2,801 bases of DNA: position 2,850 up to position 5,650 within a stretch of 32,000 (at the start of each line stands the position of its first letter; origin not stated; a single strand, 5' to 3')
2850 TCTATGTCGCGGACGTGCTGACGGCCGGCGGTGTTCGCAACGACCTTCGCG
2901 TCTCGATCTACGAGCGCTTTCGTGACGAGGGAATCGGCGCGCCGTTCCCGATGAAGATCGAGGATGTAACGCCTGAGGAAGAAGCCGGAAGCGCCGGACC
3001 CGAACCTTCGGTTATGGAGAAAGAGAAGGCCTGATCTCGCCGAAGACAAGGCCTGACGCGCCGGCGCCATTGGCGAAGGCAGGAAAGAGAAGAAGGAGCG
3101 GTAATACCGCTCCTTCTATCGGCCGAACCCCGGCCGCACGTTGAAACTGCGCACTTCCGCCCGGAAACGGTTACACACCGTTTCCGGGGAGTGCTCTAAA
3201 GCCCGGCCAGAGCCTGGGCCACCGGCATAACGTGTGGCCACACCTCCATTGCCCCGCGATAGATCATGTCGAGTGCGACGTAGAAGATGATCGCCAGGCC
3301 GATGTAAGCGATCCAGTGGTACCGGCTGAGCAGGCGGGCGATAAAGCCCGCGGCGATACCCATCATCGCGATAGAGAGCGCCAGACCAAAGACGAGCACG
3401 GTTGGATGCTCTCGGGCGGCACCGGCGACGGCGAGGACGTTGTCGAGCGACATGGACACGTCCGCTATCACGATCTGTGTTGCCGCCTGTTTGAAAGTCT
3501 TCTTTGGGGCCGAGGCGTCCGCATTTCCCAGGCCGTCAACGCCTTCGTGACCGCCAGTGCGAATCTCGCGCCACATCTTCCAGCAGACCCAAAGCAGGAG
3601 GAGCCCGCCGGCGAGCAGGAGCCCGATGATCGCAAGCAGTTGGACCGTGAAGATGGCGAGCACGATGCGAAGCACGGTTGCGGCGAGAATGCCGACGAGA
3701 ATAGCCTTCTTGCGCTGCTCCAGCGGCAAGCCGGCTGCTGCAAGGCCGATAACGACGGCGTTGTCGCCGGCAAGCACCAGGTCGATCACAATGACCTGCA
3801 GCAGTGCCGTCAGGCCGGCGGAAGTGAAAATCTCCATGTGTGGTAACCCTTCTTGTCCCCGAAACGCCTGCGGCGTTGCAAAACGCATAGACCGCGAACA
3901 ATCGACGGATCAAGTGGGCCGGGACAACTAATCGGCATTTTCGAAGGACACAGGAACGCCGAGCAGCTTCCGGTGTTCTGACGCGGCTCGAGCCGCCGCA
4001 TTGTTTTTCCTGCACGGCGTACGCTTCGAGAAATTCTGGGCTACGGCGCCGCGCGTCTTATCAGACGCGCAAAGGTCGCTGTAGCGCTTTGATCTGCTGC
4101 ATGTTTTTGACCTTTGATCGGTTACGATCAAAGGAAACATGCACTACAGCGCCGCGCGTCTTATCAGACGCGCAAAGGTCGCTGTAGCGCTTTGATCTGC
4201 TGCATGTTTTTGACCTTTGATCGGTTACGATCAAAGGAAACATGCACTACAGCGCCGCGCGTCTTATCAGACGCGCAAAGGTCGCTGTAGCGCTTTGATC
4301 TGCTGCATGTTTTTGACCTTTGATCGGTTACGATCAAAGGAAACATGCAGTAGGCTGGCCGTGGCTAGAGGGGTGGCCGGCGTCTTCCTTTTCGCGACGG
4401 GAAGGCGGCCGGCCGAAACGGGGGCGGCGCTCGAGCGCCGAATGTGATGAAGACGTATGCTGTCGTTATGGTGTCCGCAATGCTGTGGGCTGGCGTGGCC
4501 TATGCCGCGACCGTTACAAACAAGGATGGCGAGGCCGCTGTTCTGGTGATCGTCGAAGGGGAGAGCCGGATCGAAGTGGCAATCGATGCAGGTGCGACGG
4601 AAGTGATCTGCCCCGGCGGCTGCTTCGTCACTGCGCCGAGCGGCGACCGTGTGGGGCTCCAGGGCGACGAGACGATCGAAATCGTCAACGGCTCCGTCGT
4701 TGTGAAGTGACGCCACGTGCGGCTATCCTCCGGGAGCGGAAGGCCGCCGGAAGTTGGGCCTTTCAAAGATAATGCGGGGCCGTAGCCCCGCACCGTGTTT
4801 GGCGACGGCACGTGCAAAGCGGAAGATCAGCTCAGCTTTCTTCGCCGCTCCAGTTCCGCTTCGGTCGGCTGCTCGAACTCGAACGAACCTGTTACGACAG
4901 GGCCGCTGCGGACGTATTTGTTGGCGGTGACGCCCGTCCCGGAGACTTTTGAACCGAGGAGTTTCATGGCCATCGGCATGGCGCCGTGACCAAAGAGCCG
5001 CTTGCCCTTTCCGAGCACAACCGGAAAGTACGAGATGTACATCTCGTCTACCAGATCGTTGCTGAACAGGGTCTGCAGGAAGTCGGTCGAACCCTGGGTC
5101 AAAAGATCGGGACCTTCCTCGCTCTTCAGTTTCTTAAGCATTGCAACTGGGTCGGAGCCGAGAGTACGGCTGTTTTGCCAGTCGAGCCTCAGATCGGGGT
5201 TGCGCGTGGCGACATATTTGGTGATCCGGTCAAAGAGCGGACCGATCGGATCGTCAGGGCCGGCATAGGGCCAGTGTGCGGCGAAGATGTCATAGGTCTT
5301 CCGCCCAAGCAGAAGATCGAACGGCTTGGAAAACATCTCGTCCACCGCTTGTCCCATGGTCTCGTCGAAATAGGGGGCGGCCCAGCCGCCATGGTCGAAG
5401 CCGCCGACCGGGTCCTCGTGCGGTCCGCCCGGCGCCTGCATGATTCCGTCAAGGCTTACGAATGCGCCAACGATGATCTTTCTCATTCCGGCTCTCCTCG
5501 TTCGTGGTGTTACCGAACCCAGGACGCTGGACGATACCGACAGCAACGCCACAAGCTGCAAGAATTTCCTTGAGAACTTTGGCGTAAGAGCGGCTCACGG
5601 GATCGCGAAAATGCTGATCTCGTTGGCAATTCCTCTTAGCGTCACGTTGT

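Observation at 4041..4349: Near-perfect 3 x 103 bp head-to-tail array of a double-hairpin element between the TerC gene and a small secreted-protein gene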

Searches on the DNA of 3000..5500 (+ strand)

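Call 6: search_rna_families(source=window, start=3000, end=5500, threshold=evalue, max_evalue=1, show_alignments=3)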
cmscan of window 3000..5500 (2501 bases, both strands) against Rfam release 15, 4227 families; matches with E-value up to 1: 6.
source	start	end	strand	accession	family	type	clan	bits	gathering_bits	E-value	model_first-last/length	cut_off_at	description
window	4199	4360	-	RF02600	BASRCI27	Gene; sRNA;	-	43.6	59.8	1.5e-07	1-167/167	no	Brucella sRNA CI27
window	4005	4153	-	RF02600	BASRCI27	Gene; sRNA;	-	25.6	59.8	0.0074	1-167/167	no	Brucella sRNA CI27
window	4294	4359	-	RF04067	mir-4520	Gene; miRNA;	-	24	90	0.023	1-70/70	no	mir-4520 microRNA precursor family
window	4288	4357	-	RF03834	mir-3173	Gene; miRNA;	-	22.3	84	0.75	1-80/80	no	mir-3173 microRNA precursor family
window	4294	4360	+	RF04067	mir-4520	Gene; miRNA;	-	22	90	0.086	1-70/70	no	mir-4520 microRNA precursor family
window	4478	4563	+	RF02937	Clostridiales-2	Gene; sRNA;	-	18.4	58.6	0.49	1-82/82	no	Clostridiales-2 RNA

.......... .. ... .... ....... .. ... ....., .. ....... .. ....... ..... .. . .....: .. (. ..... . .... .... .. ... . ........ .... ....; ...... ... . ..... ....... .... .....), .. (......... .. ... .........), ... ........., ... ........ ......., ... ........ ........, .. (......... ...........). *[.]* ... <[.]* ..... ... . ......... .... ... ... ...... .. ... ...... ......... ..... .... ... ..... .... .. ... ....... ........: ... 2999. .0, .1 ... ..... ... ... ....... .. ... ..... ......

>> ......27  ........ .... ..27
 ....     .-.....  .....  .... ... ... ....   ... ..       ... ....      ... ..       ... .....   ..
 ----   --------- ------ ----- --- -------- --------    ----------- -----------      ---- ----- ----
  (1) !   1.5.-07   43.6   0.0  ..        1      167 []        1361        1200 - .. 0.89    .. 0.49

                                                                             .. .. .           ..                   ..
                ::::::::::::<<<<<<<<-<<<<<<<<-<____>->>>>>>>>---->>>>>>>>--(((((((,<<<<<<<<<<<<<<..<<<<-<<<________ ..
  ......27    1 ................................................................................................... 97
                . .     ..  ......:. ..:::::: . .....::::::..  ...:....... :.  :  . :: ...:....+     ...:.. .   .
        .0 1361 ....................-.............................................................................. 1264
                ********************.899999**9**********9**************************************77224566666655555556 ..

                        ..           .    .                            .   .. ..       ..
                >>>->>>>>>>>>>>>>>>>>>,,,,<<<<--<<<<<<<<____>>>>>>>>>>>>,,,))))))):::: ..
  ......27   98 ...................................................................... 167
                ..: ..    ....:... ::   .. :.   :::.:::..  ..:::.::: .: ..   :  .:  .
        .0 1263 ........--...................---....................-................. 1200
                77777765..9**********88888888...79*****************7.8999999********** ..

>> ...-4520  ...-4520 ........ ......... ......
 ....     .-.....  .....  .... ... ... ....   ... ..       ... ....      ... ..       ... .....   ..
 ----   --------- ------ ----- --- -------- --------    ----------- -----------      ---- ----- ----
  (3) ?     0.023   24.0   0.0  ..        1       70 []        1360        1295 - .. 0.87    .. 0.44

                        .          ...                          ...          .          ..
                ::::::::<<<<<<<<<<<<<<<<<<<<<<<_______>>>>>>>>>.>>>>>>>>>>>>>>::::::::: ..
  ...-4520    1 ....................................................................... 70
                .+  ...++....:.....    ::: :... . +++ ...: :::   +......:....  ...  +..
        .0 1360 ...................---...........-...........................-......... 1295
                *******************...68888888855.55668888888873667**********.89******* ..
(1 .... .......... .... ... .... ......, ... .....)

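Call 8: search_dna_similar(query=window:4144-4246:+, collection=plasmids, mode=distant, max_rows=40)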
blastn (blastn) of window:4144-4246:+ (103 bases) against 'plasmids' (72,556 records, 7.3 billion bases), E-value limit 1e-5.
In 12 record(s) the limit of 40 matching pieces per record was reached: places in those records are undercounted.
Records with a match: 428; places in all: 2315; records where one place covers at least 80% of the query: 289.
Best place of each record, by identity: >=99% 1; 95-99% 3; 90-95% 92; 80-90% 181; 60-80% 151.
By first word of the organism name: Rhizobium 243; Sinorhizobium 161; Ensifer 19; Agrobacterium 2; Pararhizobium 1; Allorhizobium 1; Nitratireductor 1.
By predicted mobility (MOB-suite, as given by PLSDB): conjugative 183; non-mobilizable 147; mobilizable 98.
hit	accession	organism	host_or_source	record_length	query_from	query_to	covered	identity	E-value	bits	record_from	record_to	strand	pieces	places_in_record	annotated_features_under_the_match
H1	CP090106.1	Sinorhizobium meliloti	Medicago,Cell culture,Plant nodule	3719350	1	103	100%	100.0%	3e-45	187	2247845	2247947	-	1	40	none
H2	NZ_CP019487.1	Sinorhizobium meliloti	alfalfa,single cell,nitrogen fixing ...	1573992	1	103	100%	95.1%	3e-38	164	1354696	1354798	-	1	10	none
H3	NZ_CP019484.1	Sinorhizobium meliloti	alfalfa,whole organism,alfalfa nodule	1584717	1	103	100%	95.1%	3e-38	164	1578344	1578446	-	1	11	none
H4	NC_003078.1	Sinorhizobium meliloti 1021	-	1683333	1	103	100%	94.2%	4e-37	159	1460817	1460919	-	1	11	none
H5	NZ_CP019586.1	Sinorhizobium meliloti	Medicago arborea,tissue sample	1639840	1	103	100%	94.2%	4e-37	159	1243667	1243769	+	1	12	none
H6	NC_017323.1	Sinorhizobium meliloti BL225C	-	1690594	1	103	100%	94.2%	4e-37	159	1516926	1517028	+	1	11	none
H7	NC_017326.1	Sinorhizobium meliloti SM11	-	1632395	1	103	100%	94.2%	4e-37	159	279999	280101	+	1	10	none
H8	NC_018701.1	Sinorhizobium meliloti Rm41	-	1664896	1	103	100%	94.2%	4e-37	159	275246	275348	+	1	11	none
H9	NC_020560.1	Sinorhizobium meliloti 2011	-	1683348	1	103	100%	94.2%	4e-37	159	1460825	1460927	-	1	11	none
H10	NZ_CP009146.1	Sinorhizobium meliloti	Medicago orbicularis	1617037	1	103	100%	94.2%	4e-37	159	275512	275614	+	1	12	none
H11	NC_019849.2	Sinorhizobium meliloti GR4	-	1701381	1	103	100%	94.2%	4e-37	159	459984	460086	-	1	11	none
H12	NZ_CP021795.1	Sinorhizobium meliloti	Medicago sativa,Single Cell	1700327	1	103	100%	94.2%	4e-37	159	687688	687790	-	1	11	none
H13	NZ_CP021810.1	Sinorhizobium meliloti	Medicago sativa,Single Cell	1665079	1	103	100%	94.2%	4e-37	159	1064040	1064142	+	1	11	none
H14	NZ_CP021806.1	Sinorhizobium meliloti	Medicago truncatula,Single Cell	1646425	1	103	100%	94.2%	4e-37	159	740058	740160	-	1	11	none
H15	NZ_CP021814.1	Sinorhizobium meliloti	Medicago truncatula,Single Cell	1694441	1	103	100%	94.2%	4e-37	159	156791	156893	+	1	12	none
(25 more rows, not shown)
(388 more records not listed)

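Call 22: search_dna_similar(query=window:4094-4193:+, collection=plasmids, mode=distant, max_rows=40)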
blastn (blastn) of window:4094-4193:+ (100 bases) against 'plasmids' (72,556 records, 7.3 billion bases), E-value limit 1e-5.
In 4 record(s) the limit of 40 matching pieces per record was reached: places in those records are undercounted.
Records with a match: 377; places in all: 1470; records where one place covers at least 80% of the query: 77.
Best place of each record, by identity: 95-99% 4; 90-95% 213; 80-90% 159; 60-80% 1.
By first word of the organism name: Rhizobium 215; Sinorhizobium 143; Ensifer 17; Nitratireductor 1; Pararhizobium 1.
By predicted mobility (MOB-suite, as given by PLSDB): conjugative 157; non-mobilizable 126; mobilizable 94.
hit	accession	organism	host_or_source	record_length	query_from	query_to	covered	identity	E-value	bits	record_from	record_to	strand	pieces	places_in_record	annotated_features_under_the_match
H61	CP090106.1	Sinorhizobium meliloti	Medicago,Cell culture,Plant nodule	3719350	1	100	100%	98.0%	6e-41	172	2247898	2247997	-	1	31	none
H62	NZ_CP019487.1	Sinorhizobium meliloti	alfalfa,single cell,nitrogen fixing ...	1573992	1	100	100%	94.2%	6e-15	161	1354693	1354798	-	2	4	none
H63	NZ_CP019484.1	Sinorhizobium meliloti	alfalfa,whole organism,alfalfa nodule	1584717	1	100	100%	94.2%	6e-15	161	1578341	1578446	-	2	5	none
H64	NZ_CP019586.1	Sinorhizobium meliloti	Medicago arborea,tissue sample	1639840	1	100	100%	93.3%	2e-15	159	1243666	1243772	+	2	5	none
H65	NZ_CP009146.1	Sinorhizobium meliloti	Medicago orbicularis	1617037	1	100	100%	93.3%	2e-15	159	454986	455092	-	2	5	none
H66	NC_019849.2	Sinorhizobium meliloti GR4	-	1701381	1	100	100%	93.3%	2e-15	159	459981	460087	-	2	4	none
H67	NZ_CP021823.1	Sinorhizobium meliloti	Medicago truncatula,Single Cell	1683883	1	100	100%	93.3%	2e-15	159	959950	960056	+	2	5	none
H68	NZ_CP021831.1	Sinorhizobium meliloti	Medicago truncatula,Single Cell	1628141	1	100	100%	93.3%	2e-15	159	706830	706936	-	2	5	none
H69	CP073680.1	Sinorhizobium meliloti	Medicago truncatula,cell culture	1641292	1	100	100%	93.3%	2e-15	159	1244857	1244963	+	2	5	none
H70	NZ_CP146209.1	Sinorhizobium meliloti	-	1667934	1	100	100%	93.3%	2e-15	159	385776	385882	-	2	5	none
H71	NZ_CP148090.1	Sinorhizobium meliloti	Medicago sativa,cell culture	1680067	1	100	100%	93.3%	2e-15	159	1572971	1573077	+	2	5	none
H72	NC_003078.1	Sinorhizobium meliloti 1021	-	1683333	1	100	100%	93.2%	6e-15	157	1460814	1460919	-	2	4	none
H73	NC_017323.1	Sinorhizobium meliloti BL225C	-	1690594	1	100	100%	93.2%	6e-15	157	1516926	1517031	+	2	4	none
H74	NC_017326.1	Sinorhizobium meliloti SM11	-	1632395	1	100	100%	93.2%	6e-15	157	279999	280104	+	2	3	none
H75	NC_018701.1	Sinorhizobium meliloti Rm41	-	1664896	1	100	100%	93.2%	6e-15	157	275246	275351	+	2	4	none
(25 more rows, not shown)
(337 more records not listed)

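Call 25: search_dna_similar(query=window:4144-4349:+, collection=plasmids, mode=distant, max_rows=40)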
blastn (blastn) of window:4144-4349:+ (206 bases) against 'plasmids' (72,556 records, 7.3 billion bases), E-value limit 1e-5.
In 19 record(s) the limit of 40 matching pieces per record was reached: places in those records are undercounted.
Records with a match: 429; places in all: 2067; records where one place covers at least 80% of the query: 291.
Best place of each record, by identity: 95-99% 1; 90-95% 90; 80-90% 183; 60-80% 155.
By first word of the organism name: Rhizobium 244; Sinorhizobium 161; Ensifer 19; Agrobacterium 2; Pararhizobium 1; Allorhizobium 1; Nitratireductor 1.
By predicted mobility (MOB-suite, as given by PLSDB): conjugative 184; non-mobilizable 147; mobilizable 98.
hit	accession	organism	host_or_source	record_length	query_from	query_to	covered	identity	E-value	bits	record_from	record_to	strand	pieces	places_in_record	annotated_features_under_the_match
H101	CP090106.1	Sinorhizobium meliloti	Medicago,Cell culture,Plant nodule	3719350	1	206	100%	96.1%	6e-90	336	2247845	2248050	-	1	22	none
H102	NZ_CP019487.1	Sinorhizobium meliloti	alfalfa,single cell,nitrogen fixing ...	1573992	1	206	100%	94.7%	2e-38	329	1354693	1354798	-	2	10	none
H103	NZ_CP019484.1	Sinorhizobium meliloti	alfalfa,whole organism,alfalfa nodule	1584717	1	206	100%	94.7%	2e-38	329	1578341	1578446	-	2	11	none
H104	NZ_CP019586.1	Sinorhizobium meliloti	Medicago arborea,tissue sample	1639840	1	206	100%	93.8%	3e-37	321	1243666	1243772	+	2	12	none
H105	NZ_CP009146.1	Sinorhizobium meliloti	Medicago orbicularis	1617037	1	206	100%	93.8%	3e-37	321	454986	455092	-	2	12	none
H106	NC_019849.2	Sinorhizobium meliloti GR4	-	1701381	1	206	100%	93.8%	3e-37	321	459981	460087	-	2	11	none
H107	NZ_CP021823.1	Sinorhizobium meliloti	Medicago truncatula,Single Cell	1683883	1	206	100%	93.8%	3e-37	321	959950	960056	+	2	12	none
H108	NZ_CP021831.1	Sinorhizobium meliloti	Medicago truncatula,Single Cell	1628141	1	206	100%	93.8%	3e-37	321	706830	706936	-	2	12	none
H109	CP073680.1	Sinorhizobium meliloti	Medicago truncatula,cell culture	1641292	1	206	100%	93.8%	3e-37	321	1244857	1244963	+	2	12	none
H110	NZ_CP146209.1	Sinorhizobium meliloti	-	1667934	1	206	100%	93.8%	3e-37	321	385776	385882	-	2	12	none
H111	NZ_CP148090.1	Sinorhizobium meliloti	Medicago sativa,cell culture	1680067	1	206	100%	93.8%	3e-37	321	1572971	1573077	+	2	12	none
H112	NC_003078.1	Sinorhizobium meliloti 1021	-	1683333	1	206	100%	93.8%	9e-37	319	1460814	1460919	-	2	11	none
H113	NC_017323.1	Sinorhizobium meliloti BL225C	-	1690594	1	206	100%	93.8%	9e-37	319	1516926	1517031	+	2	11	none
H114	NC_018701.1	Sinorhizobium meliloti Rm41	-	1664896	1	206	100%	93.8%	9e-37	319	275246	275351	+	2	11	none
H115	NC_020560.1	Sinorhizobium meliloti 2011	-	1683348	1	206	100%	93.8%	9e-37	319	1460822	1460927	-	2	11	none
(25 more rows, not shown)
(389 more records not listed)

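Call 29: search_dna_similar(query=window:4122-4165:+, collection=plasmids, mode=distant, max_rows=40, max_evalue=0.0001)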
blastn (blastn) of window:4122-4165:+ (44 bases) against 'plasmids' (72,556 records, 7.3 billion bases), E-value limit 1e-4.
Records with a match: 1; places in all: 2; records where one place covers at least 80% of the query: 1.
Best place of each record, by identity: >=99% 1.
By first word of the organism name: Sinorhizobium 1.
By predicted mobility (MOB-suite, as given by PLSDB): non-mobilizable 1.
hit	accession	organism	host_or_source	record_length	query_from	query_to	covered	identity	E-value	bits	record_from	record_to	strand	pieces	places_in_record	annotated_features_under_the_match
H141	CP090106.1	Sinorhizobium meliloti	Medicago,Cell culture,Plant nodule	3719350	1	44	100%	100.0%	6e-14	81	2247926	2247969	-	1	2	none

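Call 34: get_annotated_region(hit=H4, flank=300)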
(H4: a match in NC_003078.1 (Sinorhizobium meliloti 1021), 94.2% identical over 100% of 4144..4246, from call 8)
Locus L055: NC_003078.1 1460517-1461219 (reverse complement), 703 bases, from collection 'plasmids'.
description: Sinorhizobium meliloti 1021 plasmid pSymB, complete sequence
organism: Sinorhizobium meliloti 1021 (NCBI taxid 266834)
taxonomy: Bacteria; Pseudomonadota; Alphaproteobacteria; Hyphomicrobiales; Rhizobiaceae; Sinorhizobium; Sinorhizobium meliloti; Sinorhizobium meliloti 1021
host: -; source: -; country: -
typing (MOB-suite, as given by PLSDB): mobilizable; relaxase MOBQ
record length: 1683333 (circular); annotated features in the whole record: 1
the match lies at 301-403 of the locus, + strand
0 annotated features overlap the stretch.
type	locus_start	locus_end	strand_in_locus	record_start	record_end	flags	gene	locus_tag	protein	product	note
